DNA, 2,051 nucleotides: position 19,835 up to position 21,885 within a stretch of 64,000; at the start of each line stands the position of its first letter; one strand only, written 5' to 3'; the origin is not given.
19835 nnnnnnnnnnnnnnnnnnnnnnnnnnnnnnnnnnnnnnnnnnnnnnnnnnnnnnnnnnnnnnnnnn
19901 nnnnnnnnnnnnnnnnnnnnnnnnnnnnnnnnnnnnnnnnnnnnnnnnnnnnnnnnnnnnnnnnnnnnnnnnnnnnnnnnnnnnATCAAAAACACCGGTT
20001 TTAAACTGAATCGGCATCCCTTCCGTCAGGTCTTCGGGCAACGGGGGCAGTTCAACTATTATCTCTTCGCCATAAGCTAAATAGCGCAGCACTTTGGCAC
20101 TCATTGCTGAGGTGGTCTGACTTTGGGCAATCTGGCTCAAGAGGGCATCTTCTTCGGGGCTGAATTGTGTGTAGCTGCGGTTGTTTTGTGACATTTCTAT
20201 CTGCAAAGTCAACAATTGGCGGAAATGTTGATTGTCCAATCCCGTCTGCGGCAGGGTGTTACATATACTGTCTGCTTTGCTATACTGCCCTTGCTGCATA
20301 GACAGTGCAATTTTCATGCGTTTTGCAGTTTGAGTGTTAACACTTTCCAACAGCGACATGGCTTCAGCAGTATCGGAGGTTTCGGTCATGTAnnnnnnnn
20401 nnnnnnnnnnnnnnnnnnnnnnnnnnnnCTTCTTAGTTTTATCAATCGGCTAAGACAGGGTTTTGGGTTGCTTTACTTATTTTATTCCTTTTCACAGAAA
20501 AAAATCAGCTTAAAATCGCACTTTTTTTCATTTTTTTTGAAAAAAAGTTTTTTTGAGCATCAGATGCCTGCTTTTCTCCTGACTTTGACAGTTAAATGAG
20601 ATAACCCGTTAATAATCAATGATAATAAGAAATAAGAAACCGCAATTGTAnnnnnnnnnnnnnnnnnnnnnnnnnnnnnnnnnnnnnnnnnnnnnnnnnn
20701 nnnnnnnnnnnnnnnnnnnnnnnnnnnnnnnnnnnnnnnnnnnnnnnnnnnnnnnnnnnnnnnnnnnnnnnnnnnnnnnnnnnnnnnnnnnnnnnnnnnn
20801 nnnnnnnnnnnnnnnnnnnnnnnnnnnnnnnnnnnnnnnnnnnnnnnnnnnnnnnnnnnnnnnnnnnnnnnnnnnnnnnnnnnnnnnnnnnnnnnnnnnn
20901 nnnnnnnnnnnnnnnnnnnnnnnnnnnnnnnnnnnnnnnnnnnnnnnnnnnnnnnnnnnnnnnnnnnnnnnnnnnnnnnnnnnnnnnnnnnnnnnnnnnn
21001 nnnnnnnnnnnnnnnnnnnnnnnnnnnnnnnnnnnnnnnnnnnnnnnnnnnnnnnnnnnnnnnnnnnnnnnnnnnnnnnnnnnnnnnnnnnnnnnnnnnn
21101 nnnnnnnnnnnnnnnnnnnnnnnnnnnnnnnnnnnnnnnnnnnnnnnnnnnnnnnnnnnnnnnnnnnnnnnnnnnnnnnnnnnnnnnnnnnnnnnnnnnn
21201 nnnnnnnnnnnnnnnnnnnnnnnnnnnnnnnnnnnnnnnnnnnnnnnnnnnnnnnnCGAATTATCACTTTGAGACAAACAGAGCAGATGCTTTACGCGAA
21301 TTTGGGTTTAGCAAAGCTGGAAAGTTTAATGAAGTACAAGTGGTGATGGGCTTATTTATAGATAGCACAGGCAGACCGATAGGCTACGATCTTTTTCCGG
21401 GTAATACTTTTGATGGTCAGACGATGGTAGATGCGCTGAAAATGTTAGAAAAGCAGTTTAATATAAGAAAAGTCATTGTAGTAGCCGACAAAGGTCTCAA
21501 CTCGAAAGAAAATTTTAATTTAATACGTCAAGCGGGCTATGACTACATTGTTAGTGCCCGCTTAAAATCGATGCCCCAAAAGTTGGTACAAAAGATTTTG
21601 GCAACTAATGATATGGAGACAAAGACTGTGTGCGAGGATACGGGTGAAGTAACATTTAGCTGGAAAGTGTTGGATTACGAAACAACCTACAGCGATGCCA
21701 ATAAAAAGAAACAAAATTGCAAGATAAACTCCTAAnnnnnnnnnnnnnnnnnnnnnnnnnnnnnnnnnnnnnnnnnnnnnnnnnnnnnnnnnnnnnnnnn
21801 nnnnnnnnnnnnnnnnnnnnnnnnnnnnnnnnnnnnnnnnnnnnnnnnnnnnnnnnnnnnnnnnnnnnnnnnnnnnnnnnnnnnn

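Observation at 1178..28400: Two independent duplication-plus-deletion events created orphan T9SS CTD 'cassettes' beside full-length genes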

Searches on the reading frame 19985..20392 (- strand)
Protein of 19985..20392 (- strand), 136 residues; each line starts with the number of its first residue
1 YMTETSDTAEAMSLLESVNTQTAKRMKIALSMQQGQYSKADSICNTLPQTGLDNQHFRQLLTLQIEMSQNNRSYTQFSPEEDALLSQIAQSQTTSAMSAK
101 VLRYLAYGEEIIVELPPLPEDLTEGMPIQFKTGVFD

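Call 56: search_protein_representatives(alignment_id=A4)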
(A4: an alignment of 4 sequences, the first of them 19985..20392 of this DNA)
Query: 4 sequences, 72 profile positions. Proteins with E-value up to 0.001 (for the whole library): 112; up to 1e-10: 43; up to 1e-30: 2. The best 112 are listed.
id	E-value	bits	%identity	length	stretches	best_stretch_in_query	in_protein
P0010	4.9e-35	135.2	-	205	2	2-72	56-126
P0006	9.0e-32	124.7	-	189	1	1-72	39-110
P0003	4.8e-30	119.2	-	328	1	1-69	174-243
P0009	2.0e-25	104.4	-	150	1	1-71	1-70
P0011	2.3e-24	101.0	-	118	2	2-64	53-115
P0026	2.2e-19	85.0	-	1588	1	1-68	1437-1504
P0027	7.1e-16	73.8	-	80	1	14-59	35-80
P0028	1.0e-15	73.3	-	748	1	1-70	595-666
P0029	1.8e-15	72.5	-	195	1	1-67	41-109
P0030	2.8e-15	71.8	-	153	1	16-69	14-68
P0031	3.7e-15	71.5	-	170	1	3-68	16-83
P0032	8.1e-15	70.4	-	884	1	2-70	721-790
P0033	1.4e-14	69.6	-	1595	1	3-69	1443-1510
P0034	2.2e-14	69.0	-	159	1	1-70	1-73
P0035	2.6e-14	68.8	-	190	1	6-68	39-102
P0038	2.3e-13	65.7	-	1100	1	3-67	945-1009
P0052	3.7e-11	58.7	-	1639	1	3-68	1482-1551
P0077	2.7e-09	52.7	-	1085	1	3-70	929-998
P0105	1.0e-06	44.4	-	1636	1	7-57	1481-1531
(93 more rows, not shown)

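Call 59: find_encoding_contigs(protein=P0052, flank=3000, max_places=8)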
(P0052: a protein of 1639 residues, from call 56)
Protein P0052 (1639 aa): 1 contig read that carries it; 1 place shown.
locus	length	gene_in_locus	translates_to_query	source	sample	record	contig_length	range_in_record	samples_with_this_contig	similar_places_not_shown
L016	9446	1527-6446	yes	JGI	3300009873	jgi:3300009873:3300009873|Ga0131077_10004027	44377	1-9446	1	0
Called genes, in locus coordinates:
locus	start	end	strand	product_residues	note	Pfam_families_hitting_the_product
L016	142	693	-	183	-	PF00128:Alpha-amylase, PF14701:hDGE_amylase (weak)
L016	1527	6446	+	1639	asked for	PF18962:Por_Secre_tail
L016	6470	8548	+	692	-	PF18911:PKD_4, PF00801:PKD, PF18962:Por_Secre_tail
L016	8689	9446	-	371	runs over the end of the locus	PF00365:PFK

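Call 60: find_encoding_contigs(protein=P0038, flank=3000, max_places=8)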
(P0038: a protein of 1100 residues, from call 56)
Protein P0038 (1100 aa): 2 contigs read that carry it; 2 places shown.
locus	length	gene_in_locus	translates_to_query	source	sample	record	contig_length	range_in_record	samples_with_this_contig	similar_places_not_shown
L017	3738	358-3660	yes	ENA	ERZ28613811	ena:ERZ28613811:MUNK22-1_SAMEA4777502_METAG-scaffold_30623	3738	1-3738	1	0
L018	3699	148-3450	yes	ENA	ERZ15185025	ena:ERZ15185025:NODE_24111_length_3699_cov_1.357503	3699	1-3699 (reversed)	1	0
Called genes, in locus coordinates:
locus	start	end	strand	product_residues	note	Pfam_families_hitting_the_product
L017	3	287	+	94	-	?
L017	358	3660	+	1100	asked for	PF05048:NosD (weak), PF13229:Beta_helix (weak), PF18962:Por_Secre_tail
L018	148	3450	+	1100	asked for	PF05048:NosD (weak), PF13229:Beta_helix (weak), PF18962:Por_Secre_tail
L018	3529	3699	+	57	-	?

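Call 78: find_encoding_contigs(protein=P0077, flank=2500, max_places=6)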
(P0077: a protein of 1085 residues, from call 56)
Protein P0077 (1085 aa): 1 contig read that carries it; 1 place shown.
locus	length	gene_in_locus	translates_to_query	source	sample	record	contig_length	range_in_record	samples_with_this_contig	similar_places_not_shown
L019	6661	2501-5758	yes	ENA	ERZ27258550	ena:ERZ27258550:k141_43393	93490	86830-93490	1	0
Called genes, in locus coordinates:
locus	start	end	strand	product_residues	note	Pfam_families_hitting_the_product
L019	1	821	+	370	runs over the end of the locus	PF19580:Exo_endo_phos_3, PF03372:Exo_endo_phos (weak)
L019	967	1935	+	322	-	PF14054:DUF4249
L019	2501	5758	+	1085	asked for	PF05048:NosD (weak), PF18962:Por_Secre_tail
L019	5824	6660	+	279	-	?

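Call 79: find_encoding_contigs(protein=P0105, flank=2500, max_places=6)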
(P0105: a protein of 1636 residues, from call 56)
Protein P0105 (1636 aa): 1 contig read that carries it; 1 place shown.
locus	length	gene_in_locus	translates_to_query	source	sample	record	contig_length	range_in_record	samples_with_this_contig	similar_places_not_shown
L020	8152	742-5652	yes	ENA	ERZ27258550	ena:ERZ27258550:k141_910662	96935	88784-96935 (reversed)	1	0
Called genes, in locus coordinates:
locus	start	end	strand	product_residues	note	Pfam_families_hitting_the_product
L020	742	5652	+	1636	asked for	PF18962:Por_Secre_tail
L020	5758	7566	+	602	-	PF18911:PKD_4, PF00801:PKD, PF18962:Por_Secre_tail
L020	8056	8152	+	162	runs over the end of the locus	PF16267:DUF4920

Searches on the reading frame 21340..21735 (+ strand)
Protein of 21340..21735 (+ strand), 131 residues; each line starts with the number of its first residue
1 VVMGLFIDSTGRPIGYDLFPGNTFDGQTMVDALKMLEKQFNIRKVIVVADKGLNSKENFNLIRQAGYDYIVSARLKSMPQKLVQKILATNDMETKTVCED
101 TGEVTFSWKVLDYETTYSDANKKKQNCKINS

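Call 9: search_protein_families(library=pfam, proteins=[window:21340-21735:+], max_evalue=0.01)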
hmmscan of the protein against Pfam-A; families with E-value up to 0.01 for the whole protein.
window:21340-21735:+ (131 aa): 2 families
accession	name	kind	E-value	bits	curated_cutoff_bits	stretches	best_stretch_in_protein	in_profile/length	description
PF01609.27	DDE_Tnp_1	-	1.2e-08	35.4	23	1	9-91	45-116/200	Transposase DDE domain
PF13701.12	DDE_Tnp_1_4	-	0.0028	16.4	34.7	1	5-97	174-270/435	Transposase DDE domain group 1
